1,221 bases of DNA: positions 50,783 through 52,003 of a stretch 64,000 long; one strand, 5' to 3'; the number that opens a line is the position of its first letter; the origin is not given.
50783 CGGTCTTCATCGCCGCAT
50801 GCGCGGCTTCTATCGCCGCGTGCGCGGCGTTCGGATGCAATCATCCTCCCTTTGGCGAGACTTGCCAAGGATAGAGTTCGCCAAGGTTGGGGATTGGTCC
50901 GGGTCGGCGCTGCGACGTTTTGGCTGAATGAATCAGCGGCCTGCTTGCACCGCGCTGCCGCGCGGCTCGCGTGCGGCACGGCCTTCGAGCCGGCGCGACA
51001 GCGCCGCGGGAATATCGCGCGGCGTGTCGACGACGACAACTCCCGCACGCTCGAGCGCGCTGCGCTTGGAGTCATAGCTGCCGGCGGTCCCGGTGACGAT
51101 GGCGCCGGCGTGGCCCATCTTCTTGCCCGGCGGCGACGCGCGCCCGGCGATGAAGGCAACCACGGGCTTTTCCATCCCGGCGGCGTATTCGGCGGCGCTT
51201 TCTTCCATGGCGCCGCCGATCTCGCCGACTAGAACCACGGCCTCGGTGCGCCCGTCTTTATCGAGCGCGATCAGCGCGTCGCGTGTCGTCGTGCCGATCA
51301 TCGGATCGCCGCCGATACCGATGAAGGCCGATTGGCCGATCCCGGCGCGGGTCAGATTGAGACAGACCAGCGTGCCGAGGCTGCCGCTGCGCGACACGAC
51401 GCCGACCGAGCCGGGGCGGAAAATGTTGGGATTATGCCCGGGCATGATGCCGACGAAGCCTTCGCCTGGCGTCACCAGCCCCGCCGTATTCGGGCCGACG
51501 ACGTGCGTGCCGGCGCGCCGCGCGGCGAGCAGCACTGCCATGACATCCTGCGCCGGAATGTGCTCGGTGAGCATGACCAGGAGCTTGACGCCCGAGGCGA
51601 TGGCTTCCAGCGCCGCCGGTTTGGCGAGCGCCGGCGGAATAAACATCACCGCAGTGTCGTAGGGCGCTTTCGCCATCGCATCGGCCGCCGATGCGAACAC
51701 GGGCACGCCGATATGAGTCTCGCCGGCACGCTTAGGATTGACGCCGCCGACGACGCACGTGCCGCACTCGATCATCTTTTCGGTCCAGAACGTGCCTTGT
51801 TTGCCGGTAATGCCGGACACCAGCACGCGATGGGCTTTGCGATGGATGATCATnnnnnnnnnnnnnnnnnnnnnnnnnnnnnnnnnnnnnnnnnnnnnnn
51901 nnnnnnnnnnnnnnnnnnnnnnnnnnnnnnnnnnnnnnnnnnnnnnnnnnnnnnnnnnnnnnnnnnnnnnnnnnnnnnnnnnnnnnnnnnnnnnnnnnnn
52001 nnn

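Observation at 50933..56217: xsc plus SauS-like dehydrogenase plus a two-subunit SucCD-like CoA ligase: candidate variant sulfoacetate desulfonation operon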

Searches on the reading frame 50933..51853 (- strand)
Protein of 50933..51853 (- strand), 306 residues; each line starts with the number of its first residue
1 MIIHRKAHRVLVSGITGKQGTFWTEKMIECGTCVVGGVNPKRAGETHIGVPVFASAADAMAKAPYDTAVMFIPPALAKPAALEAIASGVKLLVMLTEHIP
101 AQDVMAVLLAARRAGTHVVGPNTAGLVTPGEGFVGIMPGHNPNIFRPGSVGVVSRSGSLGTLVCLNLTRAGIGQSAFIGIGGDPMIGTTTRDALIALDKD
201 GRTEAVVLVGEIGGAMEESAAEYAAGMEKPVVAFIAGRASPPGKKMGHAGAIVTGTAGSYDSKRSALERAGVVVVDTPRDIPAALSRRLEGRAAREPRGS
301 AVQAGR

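Call 7: search_protein_families(library=ncbifam, proteins=[window:50933-51853:-], max_evalue=0.00001)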
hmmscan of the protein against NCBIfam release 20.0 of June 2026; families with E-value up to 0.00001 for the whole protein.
window:50933-51853:- (306 aa): 7 families
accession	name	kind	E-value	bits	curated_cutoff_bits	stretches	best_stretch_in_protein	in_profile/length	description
NF004230.0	PRK05678.1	equivalog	2.6e-98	328.8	336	1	3-289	4-288/291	succinate--CoA ligase subunit alpha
TIGR01019.1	sucCoAalpha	subfamily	6.3e-98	327.7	353.2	1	5-286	4-283/286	succinate--CoA ligase subunit alpha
TIGR02717.1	AcCoA-syn-alpha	equivalog_domain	1.8e-22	79.7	567.15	1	17-281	20-280/447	acetate--CoA ligase alpha subunit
NF045494.1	AcCoALig_Archglob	equivalog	2.7e-14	52.5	1200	1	65-281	282-494/665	acetate--CoA ligase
NF004760.0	PRK06091.1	subfamily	7.5e-09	34.6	433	1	57-240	112-291/555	acyl-CoA synthetase FdrA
NF045493.1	HydDutCoALig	equivalog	1.8e-06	26.8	1300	1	110-279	117-283/698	4-hydroxybutyrate--CoA ligase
NF045492.1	HydPropCoALig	equivalog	4.5e-06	25.3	1300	1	111-285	364-535/700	3-hydroxypropionate--CoA ligase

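Call 8: search_protein_families(library=pfam, proteins=[window:50933-51853:-], max_evalue=0.00001)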
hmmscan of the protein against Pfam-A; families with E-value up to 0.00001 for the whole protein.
window:50933-51853:- (306 aa): 4 families
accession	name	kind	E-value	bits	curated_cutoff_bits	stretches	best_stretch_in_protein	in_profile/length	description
PF02629.25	CoA_binding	-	4.5e-20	72.6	22.3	1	6-98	2-97/97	CoA binding domain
PF00549.24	Ligase_CoA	-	6.4e-15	55.8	24.5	1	153-273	1-128/128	CoA-ligase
PF13607.11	Succ_CoA_lig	-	9.4e-15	55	27.4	1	147-281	1-131/138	Succinyl-CoA ligase like flavodoxin domain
PF13380.12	CoA_binding_2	-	4.3e-08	34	22.8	1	21-127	17-114/116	CoA binding domain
